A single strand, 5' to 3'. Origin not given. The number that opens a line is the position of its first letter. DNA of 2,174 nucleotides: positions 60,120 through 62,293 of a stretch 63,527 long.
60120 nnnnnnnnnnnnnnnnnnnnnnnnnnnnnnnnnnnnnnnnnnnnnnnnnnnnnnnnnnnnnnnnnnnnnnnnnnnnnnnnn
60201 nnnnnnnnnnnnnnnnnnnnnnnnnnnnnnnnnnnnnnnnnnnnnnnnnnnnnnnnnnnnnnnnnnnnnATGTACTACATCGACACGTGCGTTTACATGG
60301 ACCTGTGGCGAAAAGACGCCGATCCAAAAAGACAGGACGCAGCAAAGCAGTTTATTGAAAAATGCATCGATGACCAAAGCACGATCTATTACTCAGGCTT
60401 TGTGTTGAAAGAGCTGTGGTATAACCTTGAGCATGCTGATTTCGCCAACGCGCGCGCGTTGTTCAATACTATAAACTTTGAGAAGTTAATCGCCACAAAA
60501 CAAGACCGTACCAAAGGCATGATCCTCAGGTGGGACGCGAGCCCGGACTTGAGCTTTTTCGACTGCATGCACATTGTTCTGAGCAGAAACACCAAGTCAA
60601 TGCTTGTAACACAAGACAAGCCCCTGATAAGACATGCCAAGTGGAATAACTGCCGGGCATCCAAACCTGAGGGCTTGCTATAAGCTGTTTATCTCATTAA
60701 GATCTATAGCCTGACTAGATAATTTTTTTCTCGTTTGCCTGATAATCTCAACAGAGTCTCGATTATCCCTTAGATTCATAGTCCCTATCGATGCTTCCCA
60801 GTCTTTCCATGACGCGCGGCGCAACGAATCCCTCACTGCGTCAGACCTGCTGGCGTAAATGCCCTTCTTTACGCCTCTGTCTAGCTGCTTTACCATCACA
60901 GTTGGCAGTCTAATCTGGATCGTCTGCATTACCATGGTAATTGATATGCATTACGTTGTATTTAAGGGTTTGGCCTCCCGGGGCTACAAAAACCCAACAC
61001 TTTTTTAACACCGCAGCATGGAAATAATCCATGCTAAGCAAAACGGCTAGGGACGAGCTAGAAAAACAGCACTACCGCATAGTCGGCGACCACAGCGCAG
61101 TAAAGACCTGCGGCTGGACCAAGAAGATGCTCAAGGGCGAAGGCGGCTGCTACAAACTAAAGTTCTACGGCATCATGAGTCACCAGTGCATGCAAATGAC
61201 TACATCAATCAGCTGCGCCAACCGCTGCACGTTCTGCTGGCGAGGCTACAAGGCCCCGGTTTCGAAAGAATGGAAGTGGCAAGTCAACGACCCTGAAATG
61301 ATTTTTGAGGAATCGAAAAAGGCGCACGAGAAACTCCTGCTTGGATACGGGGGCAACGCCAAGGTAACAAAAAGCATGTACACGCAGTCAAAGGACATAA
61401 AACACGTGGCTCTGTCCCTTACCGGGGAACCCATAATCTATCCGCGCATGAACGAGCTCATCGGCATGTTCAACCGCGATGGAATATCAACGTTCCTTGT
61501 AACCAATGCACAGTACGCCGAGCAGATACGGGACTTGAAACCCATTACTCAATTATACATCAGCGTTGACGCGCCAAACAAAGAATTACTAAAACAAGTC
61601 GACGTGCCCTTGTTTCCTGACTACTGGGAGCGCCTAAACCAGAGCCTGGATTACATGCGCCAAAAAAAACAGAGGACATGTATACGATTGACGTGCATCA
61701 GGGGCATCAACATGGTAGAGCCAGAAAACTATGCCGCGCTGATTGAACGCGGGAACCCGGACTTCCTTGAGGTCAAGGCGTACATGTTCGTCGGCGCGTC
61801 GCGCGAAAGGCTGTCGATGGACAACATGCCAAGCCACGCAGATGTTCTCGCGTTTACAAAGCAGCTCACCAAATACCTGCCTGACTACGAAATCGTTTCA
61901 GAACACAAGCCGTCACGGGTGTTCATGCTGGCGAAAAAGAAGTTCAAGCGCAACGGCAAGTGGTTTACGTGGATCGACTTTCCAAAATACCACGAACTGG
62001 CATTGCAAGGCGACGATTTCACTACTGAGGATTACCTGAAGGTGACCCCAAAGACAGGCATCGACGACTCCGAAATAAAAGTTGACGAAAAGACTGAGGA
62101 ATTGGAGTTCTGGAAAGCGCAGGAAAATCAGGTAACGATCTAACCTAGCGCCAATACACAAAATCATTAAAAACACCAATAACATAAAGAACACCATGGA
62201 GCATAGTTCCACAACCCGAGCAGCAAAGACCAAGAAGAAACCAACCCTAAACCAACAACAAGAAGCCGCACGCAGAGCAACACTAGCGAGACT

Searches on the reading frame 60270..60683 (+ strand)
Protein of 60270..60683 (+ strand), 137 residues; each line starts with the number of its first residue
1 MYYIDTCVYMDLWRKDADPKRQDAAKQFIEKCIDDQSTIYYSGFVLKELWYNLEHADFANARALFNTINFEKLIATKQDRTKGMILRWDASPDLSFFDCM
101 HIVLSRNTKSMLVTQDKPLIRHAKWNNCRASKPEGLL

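Call 43: search_protein_families(library=pfam, proteins=[window:60270-60683:+], max_evalue=0.01)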
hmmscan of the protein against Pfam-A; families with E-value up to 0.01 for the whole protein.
window:60270-60683:+ (137 aa): 2 families
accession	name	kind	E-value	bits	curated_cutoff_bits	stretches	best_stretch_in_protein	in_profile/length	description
PF01850.27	PIN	-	3e-10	41.2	23.6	1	2-123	1-118/120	PIN domain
PF13470.12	PIN_3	-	0.00011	23.4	27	1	4-117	4-114/115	PIN domain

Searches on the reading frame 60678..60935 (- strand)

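Call 43: search_protein_families(library=pfam, proteins=[window:60678-60935:-], max_evalue=0.01)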
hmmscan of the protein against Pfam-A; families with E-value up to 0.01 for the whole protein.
window:60678-60935:- (85 aa): 2 families
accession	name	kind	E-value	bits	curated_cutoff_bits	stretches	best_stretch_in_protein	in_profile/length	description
PF01402.27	RHH_1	-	0.00011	22.4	20.5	1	6-40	2-35/39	Ribbon-helix-helix protein, copG family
PF17723.7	RHH_8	-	0.0011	19.5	25.4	1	6-45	6-45/119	Ribbon-Helix-Helix transcriptional regulator family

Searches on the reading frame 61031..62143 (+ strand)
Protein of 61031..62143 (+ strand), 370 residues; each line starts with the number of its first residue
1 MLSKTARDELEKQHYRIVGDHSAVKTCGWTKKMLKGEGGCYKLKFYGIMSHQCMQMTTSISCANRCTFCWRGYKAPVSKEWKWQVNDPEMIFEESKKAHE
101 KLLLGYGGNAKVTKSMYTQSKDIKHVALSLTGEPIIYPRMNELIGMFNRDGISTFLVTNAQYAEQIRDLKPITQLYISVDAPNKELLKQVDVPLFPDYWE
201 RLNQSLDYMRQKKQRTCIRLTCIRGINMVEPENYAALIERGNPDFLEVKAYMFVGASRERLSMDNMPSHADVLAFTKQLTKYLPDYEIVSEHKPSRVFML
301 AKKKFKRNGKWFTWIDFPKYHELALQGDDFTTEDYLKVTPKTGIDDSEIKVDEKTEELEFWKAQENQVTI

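Call 8: search_protein_families(library=pfam, proteins=[window:61031-62143:+], max_evalue=0.00001)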
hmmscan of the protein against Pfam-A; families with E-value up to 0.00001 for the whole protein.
window:61031-62143:+ (370 aa): 2 families
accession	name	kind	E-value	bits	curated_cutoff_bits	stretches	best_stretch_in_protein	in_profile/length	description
PF08608.17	Wyosine_form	-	7.6e-25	87.4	22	1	240-302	1-63/63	Wyosine base formation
PF04055.27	Radical_SAM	-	5.1e-15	56.5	29.5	1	61-237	6-165/166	Radical SAM superfamily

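Call 47: find_encoding_contigs(protein=window:61031-62143:+, flank=10000, max_places=6)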
Protein window:61031-62143:+ (370 aa): 3 contigs read that carry it; 2 places shown.
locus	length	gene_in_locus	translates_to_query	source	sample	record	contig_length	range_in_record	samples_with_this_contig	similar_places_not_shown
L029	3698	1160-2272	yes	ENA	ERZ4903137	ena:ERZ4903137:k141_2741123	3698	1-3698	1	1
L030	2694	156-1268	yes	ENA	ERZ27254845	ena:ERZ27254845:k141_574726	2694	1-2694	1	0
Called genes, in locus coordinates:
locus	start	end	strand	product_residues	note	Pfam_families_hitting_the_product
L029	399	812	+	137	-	PF01850:PIN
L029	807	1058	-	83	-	-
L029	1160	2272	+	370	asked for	PF04055:Radical_SAM, PF08608:Wyosine_form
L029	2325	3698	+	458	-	?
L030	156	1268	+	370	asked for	PF04055:Radical_SAM, PF08608:Wyosine_form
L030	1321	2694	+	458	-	?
